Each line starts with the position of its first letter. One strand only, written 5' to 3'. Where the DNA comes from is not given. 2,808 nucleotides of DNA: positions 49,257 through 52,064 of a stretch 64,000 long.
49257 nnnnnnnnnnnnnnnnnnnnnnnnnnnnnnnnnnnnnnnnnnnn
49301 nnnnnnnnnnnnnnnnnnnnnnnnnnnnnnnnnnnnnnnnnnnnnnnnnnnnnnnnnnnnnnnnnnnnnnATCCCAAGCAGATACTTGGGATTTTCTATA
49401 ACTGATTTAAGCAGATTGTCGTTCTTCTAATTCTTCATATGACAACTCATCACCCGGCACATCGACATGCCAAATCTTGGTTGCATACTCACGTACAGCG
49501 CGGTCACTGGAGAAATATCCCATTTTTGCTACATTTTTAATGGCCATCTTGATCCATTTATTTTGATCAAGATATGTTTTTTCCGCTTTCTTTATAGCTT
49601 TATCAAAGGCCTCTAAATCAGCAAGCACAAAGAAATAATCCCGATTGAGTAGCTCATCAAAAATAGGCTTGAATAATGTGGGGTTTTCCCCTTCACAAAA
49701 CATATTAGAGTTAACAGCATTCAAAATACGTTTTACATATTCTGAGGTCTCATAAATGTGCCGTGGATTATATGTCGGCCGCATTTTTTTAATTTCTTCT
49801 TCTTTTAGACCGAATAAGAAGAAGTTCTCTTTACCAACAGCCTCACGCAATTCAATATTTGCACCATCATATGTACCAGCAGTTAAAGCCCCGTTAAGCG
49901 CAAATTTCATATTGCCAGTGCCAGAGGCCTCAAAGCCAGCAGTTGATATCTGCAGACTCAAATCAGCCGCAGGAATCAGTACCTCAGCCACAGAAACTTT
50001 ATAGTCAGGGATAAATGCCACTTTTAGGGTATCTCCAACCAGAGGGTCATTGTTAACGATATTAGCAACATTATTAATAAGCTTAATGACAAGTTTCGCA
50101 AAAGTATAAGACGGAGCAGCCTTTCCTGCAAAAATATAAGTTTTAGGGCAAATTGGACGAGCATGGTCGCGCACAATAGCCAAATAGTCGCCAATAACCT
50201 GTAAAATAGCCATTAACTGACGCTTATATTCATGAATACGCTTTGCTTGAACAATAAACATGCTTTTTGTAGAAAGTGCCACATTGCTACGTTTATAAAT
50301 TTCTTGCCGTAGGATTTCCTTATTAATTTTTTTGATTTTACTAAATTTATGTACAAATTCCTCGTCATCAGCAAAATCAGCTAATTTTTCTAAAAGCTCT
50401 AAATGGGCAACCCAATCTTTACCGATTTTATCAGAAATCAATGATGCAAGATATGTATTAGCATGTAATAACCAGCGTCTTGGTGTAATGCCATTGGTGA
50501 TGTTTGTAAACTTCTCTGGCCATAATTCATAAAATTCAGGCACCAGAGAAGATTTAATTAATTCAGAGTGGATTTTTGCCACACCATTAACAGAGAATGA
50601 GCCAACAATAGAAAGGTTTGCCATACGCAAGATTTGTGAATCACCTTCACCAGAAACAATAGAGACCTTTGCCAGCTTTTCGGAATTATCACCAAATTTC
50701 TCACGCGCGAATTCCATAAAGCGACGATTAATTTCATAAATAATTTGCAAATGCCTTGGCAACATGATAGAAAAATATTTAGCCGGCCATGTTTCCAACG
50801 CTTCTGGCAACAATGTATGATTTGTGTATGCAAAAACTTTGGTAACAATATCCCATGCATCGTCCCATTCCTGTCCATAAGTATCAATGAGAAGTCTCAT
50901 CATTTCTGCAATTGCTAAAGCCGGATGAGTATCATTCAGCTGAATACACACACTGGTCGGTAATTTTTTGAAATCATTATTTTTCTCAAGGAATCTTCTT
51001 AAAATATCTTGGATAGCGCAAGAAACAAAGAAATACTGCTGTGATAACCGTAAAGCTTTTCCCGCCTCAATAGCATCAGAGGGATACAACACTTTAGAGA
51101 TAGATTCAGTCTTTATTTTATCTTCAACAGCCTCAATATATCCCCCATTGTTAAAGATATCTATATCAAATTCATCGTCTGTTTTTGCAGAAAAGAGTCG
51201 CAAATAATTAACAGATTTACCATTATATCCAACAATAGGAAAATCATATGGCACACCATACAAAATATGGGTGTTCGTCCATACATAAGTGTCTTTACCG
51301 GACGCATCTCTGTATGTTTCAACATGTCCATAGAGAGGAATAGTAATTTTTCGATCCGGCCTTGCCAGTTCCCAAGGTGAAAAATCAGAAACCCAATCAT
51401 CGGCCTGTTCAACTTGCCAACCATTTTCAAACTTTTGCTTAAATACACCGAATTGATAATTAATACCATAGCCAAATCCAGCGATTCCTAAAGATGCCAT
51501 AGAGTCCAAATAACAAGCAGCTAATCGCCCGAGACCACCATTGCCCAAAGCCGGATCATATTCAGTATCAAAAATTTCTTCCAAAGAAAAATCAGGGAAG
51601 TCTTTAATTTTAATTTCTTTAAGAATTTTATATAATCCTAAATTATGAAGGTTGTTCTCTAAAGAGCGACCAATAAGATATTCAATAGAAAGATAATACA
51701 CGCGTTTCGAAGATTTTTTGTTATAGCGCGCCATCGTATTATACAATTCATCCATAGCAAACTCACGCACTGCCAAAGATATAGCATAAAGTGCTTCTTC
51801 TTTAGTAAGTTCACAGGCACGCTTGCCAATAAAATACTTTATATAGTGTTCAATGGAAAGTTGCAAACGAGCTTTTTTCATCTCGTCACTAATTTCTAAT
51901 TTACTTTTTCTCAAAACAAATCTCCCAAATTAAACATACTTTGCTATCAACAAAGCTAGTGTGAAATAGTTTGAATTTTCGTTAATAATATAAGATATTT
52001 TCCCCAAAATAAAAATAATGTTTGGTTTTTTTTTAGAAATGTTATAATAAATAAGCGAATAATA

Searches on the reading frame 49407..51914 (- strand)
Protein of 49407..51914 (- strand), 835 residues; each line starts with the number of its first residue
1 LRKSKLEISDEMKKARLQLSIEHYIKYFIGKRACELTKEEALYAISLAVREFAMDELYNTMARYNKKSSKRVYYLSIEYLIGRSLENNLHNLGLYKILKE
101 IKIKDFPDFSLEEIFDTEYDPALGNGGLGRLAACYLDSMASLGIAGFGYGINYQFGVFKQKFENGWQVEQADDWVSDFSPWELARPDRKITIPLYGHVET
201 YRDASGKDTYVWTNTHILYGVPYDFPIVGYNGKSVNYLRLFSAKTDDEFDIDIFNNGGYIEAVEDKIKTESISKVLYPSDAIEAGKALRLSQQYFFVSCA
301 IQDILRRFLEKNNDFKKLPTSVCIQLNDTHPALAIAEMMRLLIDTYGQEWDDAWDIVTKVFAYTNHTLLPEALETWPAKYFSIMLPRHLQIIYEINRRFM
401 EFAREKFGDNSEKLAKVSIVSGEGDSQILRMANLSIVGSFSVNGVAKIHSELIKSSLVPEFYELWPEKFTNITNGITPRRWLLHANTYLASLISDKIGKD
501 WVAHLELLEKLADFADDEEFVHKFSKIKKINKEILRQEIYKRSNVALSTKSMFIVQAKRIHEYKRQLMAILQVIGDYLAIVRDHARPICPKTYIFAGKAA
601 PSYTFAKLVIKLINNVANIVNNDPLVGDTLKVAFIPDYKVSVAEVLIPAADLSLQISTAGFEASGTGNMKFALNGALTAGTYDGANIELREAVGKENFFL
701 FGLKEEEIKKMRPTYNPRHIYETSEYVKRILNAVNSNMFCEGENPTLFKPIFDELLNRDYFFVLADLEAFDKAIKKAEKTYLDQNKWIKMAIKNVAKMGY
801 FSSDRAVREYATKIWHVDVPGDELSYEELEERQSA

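Call 13: search_protein_families(library=pfam, proteins=[window:49407-51914:-], max_evalue=0.001)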
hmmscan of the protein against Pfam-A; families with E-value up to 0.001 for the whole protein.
window:49407-51914:- (835 aa): 1 family
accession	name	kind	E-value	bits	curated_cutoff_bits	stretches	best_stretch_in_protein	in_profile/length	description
PF00343.26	Phosphorylase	-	0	1012.7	27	1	108-817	5-713/713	Carbohydrate phosphorylase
